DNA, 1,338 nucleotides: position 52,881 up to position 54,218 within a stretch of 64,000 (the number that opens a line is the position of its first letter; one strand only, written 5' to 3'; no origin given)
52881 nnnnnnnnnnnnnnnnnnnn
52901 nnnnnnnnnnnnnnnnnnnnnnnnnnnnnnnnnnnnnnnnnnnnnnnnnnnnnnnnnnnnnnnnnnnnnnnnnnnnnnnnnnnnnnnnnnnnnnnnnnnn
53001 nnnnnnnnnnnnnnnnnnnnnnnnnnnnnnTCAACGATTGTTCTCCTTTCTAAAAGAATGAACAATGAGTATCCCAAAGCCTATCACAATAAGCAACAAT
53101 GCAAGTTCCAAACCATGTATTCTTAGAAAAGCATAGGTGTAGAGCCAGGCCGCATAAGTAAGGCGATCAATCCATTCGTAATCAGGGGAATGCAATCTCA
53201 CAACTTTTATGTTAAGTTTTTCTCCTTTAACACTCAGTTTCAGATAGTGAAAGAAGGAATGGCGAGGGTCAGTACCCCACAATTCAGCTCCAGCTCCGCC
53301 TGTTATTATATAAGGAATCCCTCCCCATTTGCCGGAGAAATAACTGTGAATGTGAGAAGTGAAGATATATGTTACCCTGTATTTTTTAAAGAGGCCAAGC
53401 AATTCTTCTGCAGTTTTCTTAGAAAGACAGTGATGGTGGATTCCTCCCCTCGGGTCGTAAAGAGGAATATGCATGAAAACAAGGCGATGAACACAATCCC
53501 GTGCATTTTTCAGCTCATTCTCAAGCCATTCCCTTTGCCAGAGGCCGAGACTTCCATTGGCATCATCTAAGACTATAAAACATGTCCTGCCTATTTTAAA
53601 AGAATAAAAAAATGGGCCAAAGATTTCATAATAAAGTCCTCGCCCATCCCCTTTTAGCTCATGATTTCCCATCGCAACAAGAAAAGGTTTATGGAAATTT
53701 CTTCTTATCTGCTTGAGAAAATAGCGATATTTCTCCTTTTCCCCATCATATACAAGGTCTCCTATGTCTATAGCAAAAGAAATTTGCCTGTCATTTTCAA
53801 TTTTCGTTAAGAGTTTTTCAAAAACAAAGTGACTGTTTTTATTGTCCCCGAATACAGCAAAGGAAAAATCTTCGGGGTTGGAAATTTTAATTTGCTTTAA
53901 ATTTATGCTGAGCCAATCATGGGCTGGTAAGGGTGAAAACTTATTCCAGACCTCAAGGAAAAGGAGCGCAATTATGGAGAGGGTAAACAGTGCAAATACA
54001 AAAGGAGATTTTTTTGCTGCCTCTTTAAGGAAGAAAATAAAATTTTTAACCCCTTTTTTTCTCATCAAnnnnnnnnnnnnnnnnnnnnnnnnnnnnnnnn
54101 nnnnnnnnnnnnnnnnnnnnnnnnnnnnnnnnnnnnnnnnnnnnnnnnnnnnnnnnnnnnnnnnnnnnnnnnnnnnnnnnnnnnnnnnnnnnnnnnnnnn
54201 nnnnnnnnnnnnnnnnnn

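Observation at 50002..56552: Membrane-anchored metallophosphoesterase translationally coupled inside a TolC-MFP-RND efflux operon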

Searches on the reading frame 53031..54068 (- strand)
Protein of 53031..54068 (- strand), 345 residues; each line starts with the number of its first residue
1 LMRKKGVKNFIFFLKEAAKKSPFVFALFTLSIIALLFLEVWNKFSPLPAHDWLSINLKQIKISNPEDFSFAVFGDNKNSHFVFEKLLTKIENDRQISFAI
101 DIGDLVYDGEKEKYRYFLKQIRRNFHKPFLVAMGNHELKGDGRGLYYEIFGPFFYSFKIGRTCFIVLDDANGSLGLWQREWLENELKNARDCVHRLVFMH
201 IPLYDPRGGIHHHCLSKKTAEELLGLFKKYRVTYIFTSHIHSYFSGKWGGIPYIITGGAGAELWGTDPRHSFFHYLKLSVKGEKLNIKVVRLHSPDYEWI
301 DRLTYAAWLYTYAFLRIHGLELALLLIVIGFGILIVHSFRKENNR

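Call 6: search_protein_families(library=pfam, proteins=[window:53031-54068:-], max_evalue=0.01)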
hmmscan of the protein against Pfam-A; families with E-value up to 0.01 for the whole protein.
window:53031-54068:- (345 aa): 1 family
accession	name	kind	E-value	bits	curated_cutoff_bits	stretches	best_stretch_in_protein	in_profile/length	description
PF00149.33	Metallophos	-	3e-12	47.8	21.5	1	69-243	2-191/191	Calcineurin-like phosphoesterase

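Call 7: search_protein_families(library=ncbifam, proteins=[window:53031-54065:-], max_evalue=0.01)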
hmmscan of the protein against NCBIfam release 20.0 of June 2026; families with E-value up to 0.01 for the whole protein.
window:53031-54065:- (344 aa): 2 families
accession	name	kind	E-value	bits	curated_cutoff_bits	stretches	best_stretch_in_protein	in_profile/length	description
NF008359.0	PRK11148.1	equivalog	2.6e-10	40.2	225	1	81-254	41-219/275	3',5'-cyclic-AMP phosphodiesterase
NF050112.1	PhdiestSpdARhizob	equivalog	1.6e-07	31.2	400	1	169-254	128-212/264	2', 3'cyclic nucleotide phosphodiesterase SpdA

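Call 8: find_homologous_proteins(query=window:53031-54065:-, max_evalue=0.001)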
Query window:53031-54065:- (344 aa): 664 proteins with E <= 0.001 among 5107 candidates; the best 120 are listed.
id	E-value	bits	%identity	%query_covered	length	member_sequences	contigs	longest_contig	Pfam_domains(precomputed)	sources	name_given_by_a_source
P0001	1.8e-235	799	100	100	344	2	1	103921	PF00149.34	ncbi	-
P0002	4.6e-137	475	64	94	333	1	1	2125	PF00149.34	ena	-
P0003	1.3e-134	467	60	92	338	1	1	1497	PF00149.34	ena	-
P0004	9.3e-133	461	62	89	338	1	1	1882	PF00149.34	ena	-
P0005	1.7e-129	450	61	90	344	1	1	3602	PF00149.34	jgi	jgi:serine/threonine-protein phosphatase CPPED1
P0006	2.1e-129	450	55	98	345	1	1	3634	PF00149.34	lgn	-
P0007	4.0e-129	449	58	92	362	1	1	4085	PF00149.34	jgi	-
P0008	4.3e-129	449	56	97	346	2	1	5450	PF00149.34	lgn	-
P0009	4.3e-129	449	58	97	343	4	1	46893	PF00149.34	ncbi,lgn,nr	ncbi:MAG: metallophosphoesterase [Deltaproteobacteria bacterium]|nr:metallophosphoesterase [Deltapro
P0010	2.0e-127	443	59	94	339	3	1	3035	PF00149.34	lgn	-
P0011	3.3e-127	443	59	90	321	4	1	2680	PF00149.34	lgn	-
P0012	7.1e-127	442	60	96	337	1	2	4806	PF00149.34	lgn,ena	-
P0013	9.7e-127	441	59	93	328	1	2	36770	PF00149.34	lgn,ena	-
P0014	3.0e-126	439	58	92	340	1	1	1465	PF00149.34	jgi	jgi:hypothetical protein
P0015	1.0e-125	438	57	97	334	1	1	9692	PF00149.34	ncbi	-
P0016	3.4e-125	436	58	92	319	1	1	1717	PF00149.34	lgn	-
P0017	2.3e-124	433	56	94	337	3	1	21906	PF00149.34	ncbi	-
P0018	2.8e-124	433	60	83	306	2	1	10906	PF00149.34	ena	-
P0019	1.7e-123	430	57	90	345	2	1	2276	PF00149.34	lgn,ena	-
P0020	3.7e-123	429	60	90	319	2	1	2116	PF00149.34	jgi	-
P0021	6.7e-123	428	57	94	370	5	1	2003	PF00149.34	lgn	-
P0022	9.4e-123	428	59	87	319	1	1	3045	PF00149.34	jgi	-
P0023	6.7e-122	425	57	92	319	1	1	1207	PF00149.34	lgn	-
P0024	2.3e-121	423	60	87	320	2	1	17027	PF00149.34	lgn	-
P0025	2.5e-121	423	58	94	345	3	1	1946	PF00149.34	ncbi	-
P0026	2.6e-121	423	56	92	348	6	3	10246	PF00149.34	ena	-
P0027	2.6e-121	423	56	94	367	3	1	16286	PF00149.34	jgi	jgi:hypothetical protein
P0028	5.5e-121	422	55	91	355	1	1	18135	PF00149.34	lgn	-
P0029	5.7e-121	422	52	98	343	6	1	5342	PF00149.34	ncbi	-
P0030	1.1e-120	421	54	94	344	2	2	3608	PF00149.34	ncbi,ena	-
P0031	2.3e-120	420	57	85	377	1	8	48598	PF00149.34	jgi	jgi:hypothetical protein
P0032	3.2e-120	420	54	95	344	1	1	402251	PF00149.34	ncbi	-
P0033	1.2e-119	418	51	98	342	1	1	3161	PF00149.34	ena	-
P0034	1.8e-119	417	55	92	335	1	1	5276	PF00149.34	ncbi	-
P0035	2.9e-119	417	55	90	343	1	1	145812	PF00149.34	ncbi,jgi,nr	ncbi:MAG: metallophosphoesterase [Deltaproteobacteria bacterium]|nr:metallophosphoesterase [Deltapro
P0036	5.4e-119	416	52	98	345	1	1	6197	PF00149.34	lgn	-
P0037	1.3e-118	414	54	92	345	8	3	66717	PF00149.34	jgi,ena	jgi:hypothetical protein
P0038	1.7e-117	411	51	96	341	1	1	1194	PF00149.34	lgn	-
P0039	6.3e-117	409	50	99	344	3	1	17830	PF00149.34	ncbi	ncbi:metallophosphoesterase family protein [Desulfobacula sp.]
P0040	2.1e-114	401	54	92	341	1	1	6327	PF00149.34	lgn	-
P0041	4.6e-114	399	51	96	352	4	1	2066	PF00149.34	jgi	jgi:3',5'-cyclic AMP phosphodiesterase CpdA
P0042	7.0e-114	399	55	85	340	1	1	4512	PF00149.34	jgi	jgi:Calcineurin-like phosphoesterase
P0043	7.1e-113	395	54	90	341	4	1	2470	PF00149.34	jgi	jgi:hypothetical protein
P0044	7.6e-113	395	52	92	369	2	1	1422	PF00149.34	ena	-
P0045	9.8e-113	395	51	98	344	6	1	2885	PF00149.34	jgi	-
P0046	2.2e-111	391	54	86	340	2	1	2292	PF00149.34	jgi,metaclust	metaclust:\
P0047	3.0e-110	387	54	89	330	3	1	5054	PF00149.34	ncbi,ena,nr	ncbi:MAG: hypothetical protein AUJ48_02255 [Deltaproteobacteria bacterium CG1_02_45_11]|nr:MAG: hypo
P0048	5.2e-110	386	51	93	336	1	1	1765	PF00149.34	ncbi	ncbi:MAG: metallophosphoesterase family protein [Candidatus Poribacteria bacterium]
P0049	3.4e-109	383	51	88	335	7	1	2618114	PF00149.34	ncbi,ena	-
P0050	6.8e-109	382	54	87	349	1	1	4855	PF00149.34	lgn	-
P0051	1.6e-105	371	53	96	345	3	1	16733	PF00149.34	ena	-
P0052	3.5e-105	370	54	83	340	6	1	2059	PF00149.34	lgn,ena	-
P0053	1.7e-104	368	50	94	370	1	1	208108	PF00149.34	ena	-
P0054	5.0e-104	366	51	89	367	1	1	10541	PF00149.34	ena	-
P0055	2.9e-102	361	50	90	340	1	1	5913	PF00149.34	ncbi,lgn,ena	-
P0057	1.0e-100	356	57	78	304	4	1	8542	PF00149.34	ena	-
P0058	1.0e-98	349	47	98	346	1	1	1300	PF00149.34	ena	-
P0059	1.7e-98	348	53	86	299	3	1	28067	PF00149.34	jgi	jgi:Calcineurin-like phosphoesterase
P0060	4.8e-97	343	47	92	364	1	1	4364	PF00149.34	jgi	-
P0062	3.5e-96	341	52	87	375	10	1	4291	PF00149.34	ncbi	-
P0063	1.5e-95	339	46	94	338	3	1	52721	PF00149.34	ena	-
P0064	6.3e-94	333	56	73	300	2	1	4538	PF00149.34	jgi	-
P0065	6.8e-94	333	49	94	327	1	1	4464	PF00149.34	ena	-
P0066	1.7e-93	332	45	99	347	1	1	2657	PF00149.34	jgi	jgi:serine/threonine-protein phosphatase CPPED1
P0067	2.2e-93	331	55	73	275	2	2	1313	PF00149.34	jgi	jgi:hypothetical protein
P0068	2.2e-93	331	47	88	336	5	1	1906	PF00149.34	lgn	-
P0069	6.2e-93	330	49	88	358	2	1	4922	PF00149.34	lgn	-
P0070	3.0e-92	328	50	86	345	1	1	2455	PF00149.34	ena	-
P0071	3.5e-92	327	49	95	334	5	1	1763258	PF00149.34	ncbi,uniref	ncbi:metallophosphoesterase [Thermosulfurimonas marina]|uniref:metallophosphoesterase n=1 Tax=Thermo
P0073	5.5e-91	323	50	90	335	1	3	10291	PF00149.34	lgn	-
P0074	7.8e-91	323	50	92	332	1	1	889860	PF00149.34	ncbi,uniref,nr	ncbi:metallophosphoesterase [Thermosulfurimonas sp. F29]|uniref:metallophosphoesterase family protei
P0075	1.0e-90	323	52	83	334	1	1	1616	PF00149.34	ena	-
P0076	1.8e-90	322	49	90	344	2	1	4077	PF00149.34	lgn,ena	-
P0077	1.8e-90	322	48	90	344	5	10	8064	PF00149.34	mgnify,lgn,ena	mgnify:CR=1 FL=1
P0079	2.3e-90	321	49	87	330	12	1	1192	PF00149.34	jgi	-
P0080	4.0e-90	321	49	91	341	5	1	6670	PF00149.34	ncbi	-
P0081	8.2e-90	320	49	89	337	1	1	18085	PF00149.34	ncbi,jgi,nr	ncbi:MAG: metallophosphoesterase [Nitrospirae bacterium]|nr:metallophosphoesterase [Nitrospirota bac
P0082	1.1e-89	319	53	72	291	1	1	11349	PF00149.34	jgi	jgi:hypothetical protein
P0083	2.3e-89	318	48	95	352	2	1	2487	PF00149.34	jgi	-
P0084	2.5e-89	318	51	85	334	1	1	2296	PF00149.34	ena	-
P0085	4.7e-89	317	48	91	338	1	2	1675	PF00149.34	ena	-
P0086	6.2e-89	317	47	91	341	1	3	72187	PF00149.34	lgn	-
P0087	6.7e-89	317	48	86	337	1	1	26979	PF00149.34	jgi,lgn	jgi:hypothetical protein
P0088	9.3e-89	316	53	79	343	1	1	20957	PF00149.34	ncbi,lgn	-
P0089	9.8e-89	316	48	90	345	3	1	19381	PF00149.34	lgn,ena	-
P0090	1.1e-88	316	49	87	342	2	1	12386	PF00149.34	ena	-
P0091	1.3e-88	316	50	85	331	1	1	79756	PF00149.34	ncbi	-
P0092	2.2e-88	315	48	91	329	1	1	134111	PF00149.34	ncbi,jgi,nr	ncbi:MAG: metallophosphoesterase [Deltaproteobacteria bacterium]|nr:metallophosphoesterase [Deltapro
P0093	3.0e-88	314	46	91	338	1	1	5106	PF00149.34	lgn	-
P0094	9.0e-88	313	52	83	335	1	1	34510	PF00149.34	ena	-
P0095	9.7e-88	313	49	80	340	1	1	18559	PF00149.34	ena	-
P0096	9.9e-88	313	50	85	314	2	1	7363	PF00149.34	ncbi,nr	ncbi:MAG: metallophosphoesterase [Deferribacteres bacterium]|nr:metallophosphoesterase [Deferribacte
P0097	1.2e-87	312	52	73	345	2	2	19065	PF00149.34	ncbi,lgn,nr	ncbi:MAG TPA: metallophosphoesterase [Candidatus Portnoybacteria bacterium]|nr:metallophosphoesteras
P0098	1.5e-87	312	48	89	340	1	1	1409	PF00149.34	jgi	-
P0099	2.5e-87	311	48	81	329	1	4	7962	PF00149.34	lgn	-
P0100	2.8e-87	311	47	90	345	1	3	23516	PF00149.34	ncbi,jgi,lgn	-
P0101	3.2e-87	311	52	83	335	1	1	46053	PF00149.34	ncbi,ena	-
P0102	3.3e-87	311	49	88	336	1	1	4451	PF00149.34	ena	-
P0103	3.4e-87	311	47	86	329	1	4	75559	PF00149.34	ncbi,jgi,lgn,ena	-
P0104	4.4e-87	311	43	97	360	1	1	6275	PF00149.34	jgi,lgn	-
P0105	4.6e-87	311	46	97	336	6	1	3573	PF00149.34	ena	-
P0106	4.7e-87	311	48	87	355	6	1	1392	PF00149.34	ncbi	-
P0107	5.1e-87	310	53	78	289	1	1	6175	PF00149.34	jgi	jgi:3',5'-cyclic AMP phosphodiesterase CpdA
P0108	5.5e-87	310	48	90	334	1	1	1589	PF00149.34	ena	-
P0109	5.9e-87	310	48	90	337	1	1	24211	PF00149.34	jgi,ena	-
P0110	6.0e-87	310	50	80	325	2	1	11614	PF00149.34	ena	-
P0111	6.1e-87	310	47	86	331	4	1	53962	PF00149.34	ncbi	-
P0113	9.9e-87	309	50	86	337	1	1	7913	PF00149.34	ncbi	-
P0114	1.1e-86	309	51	78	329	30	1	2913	PF00149.34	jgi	jgi:hypothetical protein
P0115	1.2e-86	309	49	80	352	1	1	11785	PF00149.34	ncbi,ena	-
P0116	1.4e-86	309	46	94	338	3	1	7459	PF00149.34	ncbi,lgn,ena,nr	ncbi:MAG: metallophosphoesterase [Actinobacteria bacterium]|nr:metallophosphoesterase [Actinomycetot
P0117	1.4e-86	309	49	86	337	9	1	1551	PF00149.34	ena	-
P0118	1.6e-86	309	47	92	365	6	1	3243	PF00149.34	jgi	-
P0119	1.6e-86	309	48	86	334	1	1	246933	PF00149.34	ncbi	-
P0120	2.2e-86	308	49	86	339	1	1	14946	PF00149.34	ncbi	ncbi:MAG: metallophosphoesterase family protein [Candidatus Aminicenantia bacterium]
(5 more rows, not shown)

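Call 10: find_related_loci(query=A1, collection=genome_contigs, flank=10000)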
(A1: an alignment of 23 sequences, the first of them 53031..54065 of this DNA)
Query A1 (344 aa) in genome_contigs; peptide patterns used: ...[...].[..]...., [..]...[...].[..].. (x = any residue, [..] = any of these).
254 stretches matched a pattern; 169 encode a relative of the query (tblastn E <= 1e-3); the best 80 are kept; 79 distinct loci.
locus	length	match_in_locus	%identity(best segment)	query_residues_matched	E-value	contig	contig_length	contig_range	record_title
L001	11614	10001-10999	58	6-337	2e-130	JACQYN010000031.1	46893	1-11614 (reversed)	MAG: Deltaproteobacteria bacterium isolate NC_groundwater_1542_Pr4_S-0.65um_58_23 SR1-18-Sp65_coassembly_scaffold_9545,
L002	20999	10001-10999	58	6-337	3e-128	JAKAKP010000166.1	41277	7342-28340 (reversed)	MAG: Deltaproteobacteria bacterium isolate WY4.bin79 NODE_1069_length_41277_cov_2.230012, whole genome shotgun sequence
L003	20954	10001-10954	58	4-320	8e-123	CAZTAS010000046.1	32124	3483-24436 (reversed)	MAG TPA_asm: uncultured Thermodesulfobacteriota bacterium isolate SRP323688_co1_150 genome assembly, contig: NODE_2468_l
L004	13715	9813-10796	55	6-327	2e-122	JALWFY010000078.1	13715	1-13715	MAG: Desulfohalobiaceae bacterium isolate T11_metabat2_scaf2bin.110 T11_NODE_1892_length_13715_cov_8.059685, whole genom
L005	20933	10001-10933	55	18-327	1e-120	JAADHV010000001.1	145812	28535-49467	MAG: Deltaproteobacteria bacterium isolate M_MetaBat.211 contig-127_233, whole genome shotgun sequence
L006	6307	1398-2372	56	6-327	8e-119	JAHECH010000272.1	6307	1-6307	MAG: Deltaproteobacteria bacterium isolate Ww165 NODE_35618_length_6307_cov_2.543970, whole genome shotgun sequence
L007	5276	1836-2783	55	13-327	5e-119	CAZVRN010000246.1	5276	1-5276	MAG TPA_asm: uncultured Thermodesulfobacteriota bacterium isolate binchicken_co19_575 genome assembly, contig: NODE_2785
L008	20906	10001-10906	51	17-318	1e-106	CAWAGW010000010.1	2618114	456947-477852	MAG: uncultured delta proteobacterium isolate MFD02416.bin.2.191 genome assembly, contig: contig_6040, whole genome shot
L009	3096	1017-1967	47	18-328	6e-102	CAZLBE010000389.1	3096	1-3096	MAG TPA_asm: uncultured Desulfobacterales bacterium isolate binchicken_co164_198 genome assembly, contig: NODE_22155_len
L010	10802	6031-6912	52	38-330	1e-98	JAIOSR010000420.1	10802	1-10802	MAG: Desulfobacterales bacterium isolate SMBSF49 bin_33_k127_38776, whole genome shotgun sequence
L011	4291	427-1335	52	38-337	2e-98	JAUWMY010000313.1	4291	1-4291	MAG: Desulfobacteraceae bacterium isolate CSMAG_2410 CSMAG_2410_k141_478130_length_4291_cov_4.0000, whole genome shotgun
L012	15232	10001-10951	49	43-341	1e-96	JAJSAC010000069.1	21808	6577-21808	MAG: Thermodesulfobacteriota bacterium isolate Dive96_bin4.269 k141_4876582, whole genome shotgun sequence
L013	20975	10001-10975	50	13-340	7e-94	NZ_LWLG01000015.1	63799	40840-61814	Thermosulfurimonas dismutans strain S95 contig00015, whole genome shotgun sequence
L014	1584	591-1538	48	43-341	2e-99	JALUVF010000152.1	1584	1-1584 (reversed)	MAG: bacterium isolate 128-326_metabat2_scaf2bin.026 128-326_scaffold_53870_c1, whole genome shotgun sequence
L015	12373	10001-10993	47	16-328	4e-93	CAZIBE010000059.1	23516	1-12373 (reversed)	MAG TPA_asm: uncultured Calditrichaceae bacterium isolate binchicken_co64_112 genome assembly, contig: NODE_1450_length_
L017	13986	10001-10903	49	23-328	8e-92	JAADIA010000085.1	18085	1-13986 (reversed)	MAG: Nitrospirota bacterium isolate M_MetaBat.229 contig-127_13404, whole genome shotgun sequence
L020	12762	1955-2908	47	43-342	2e-89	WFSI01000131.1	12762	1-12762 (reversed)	MAG: Aquificota bacterium isolate S016_37 k151_71900, whole genome shotgun sequence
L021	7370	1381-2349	46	20-341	4e-89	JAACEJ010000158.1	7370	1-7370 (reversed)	MAG: Actinomycetota bacterium isolate OTbin.62 scaffold_5595, whole genome shotgun sequence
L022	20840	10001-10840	49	50-328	2e-87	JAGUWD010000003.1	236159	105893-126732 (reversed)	MAG: Thermodesulfovibrionales bacterium isolate DeMMO5_1 c_000000013256, whole genome shotgun sequence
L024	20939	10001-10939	47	13-325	2e-87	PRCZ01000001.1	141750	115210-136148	ANME-1 cluster archaeon AG-394-G06 NODE_1_length_141750_cov_78.6704, whole genome shotgun sequence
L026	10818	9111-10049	48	25-335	4e-87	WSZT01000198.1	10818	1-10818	MAG: Methanophagales archaeon isolate GLR107 c_000000695024, whole genome shotgun sequence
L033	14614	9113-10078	47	20-340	6e-85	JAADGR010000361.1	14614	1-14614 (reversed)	MAG: Calditrichota bacterium isolate M_MetaBat.126 contig-127_12498, whole genome shotgun sequence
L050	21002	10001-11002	46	13-344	9e-83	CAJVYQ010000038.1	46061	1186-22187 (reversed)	MAG TPA_asm: uncultured Deferribacteres bacterium isolate DRR093004_bin.37_MetaBAT_v2.12.1_MAG genome assembly, contig:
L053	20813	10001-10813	50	50-319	3e-82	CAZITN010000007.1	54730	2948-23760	MAG TPA_asm: uncultured Thermodesulfovibrio sp. isolate binchicken_co172_180 genome assembly, contig: NODE_318_length_54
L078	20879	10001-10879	44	37-330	3e-74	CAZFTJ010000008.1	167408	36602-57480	MAG TPA_asm: uncultured Spirochaetota bacterium isolate binchicken_co178_263 genome assembly, contig: NODE_169_length_16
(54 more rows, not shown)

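Call 19: search_solved_structures(query=A1, max_evalue=0.01, show_alignments=2)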
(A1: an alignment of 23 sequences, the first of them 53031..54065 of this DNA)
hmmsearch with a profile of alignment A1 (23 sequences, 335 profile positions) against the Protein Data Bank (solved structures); distinct sequences matched with E-value up to 0.01: 16.
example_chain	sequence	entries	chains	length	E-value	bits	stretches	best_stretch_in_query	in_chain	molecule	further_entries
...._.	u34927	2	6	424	9.5e-14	54.2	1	142-250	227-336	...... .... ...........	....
4dhl_A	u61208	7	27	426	9.7e-14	54.2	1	142-250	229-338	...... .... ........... | Fe(3+)-Zn(2+) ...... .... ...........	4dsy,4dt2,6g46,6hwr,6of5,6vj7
6hwr_D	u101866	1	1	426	9.7e-14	54.2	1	142-250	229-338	Fe(3+)-Zn(2+) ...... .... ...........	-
8brn_A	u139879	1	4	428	1.1e-13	54.1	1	142-250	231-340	Fe(3+)-Zn(2+) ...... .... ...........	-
6ofd_A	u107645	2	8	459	1.2e-13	53.9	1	142-250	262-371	Fe(3+)-Zn(2+) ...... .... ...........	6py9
1kbp_A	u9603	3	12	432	1.3e-13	53.8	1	142-250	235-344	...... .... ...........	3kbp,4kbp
6git_A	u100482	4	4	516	1.2e-09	40.7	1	116-234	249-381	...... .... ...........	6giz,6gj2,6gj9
6gja_A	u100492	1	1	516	1.5e-09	40.5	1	116-234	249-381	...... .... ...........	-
1xzw_A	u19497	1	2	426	4.2e-06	29.1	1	143-237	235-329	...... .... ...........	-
3zk4_A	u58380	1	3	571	0.00026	23.2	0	70-137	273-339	DIPHOSPHONUCLEOTIDE PHOSPHATASE 1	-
2zo9_B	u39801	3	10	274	0.0041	19.3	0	166-234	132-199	Phosphohydrolase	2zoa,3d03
2dxl_A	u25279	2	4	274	0.0042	19.2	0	166-234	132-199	Phosphohydrolase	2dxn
2hyp_A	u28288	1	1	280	0.0087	18.2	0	90-247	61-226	Hypothetical protein RV0805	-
2hy1_A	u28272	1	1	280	0.0094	18.1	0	86-247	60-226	Rv0805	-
5ebb_A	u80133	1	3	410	0.0098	18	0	168-232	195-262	Acid sphingomyelinase-like phosphodiesterase 3a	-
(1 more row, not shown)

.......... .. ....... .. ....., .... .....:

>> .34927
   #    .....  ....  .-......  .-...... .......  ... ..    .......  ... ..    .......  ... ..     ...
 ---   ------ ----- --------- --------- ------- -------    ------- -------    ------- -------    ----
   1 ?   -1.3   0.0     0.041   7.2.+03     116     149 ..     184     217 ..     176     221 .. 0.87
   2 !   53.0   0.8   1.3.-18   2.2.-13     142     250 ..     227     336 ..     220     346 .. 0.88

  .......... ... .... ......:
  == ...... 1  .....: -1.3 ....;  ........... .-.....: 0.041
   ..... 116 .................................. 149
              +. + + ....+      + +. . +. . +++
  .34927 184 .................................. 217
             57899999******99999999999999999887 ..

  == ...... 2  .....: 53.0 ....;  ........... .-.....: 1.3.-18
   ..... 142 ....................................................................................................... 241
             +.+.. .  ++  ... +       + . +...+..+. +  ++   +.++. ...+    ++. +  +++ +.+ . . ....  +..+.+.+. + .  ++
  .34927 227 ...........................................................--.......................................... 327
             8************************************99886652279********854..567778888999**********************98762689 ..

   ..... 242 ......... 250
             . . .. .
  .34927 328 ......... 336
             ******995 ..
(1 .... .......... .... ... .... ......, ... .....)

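Call 26: find_encoding_contigs(protein=P0001, flank=10000, max_places=2)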
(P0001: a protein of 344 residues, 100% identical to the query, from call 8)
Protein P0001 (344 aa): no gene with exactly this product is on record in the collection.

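Call 27: find_encoding_contigs(protein=P0013, flank=8000, max_places=2)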
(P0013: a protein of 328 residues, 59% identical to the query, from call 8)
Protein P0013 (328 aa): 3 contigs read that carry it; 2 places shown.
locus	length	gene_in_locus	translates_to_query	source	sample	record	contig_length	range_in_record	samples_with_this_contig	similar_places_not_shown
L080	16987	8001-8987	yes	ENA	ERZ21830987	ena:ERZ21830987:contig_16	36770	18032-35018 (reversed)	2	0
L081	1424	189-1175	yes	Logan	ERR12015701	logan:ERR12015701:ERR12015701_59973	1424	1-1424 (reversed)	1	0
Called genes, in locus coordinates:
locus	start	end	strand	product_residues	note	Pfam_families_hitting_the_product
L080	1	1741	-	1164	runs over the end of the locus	?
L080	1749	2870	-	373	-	-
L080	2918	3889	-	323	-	PF01073:3Beta_HSD, PF01370:Epimerase, PF02719:Polysacc_synt_2, PF04321:RmlD_sub_bind, PF05368:NmrA, PF13460:NAD_binding_10, PF16363:GDP_Man_Dehyd, PF07993:NAD_binding_4, +1 more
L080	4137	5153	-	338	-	-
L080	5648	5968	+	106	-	PF04972:BON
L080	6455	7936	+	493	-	PF13091:PLDc_2, PF00614:PLDc (faint), PF13091:PLDc_2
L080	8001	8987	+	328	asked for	PF00149:Metallophos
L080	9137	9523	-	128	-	PF17263:DUF5329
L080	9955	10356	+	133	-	PF00072:Response_reg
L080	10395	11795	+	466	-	PF11737:DUF3300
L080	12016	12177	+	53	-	PF11752:DUF3309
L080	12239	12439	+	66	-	PF05532:CsbD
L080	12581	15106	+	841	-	PF20245:DUF6600, PF27461:TraD_C (faint)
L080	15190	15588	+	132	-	-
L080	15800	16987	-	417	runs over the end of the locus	PF21269:TreT_GT1, PF00534:Glycos_transf_1, PF20706:GT4-conflict, PF13692:Glyco_trans_1_4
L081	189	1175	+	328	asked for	PF00149:Metallophos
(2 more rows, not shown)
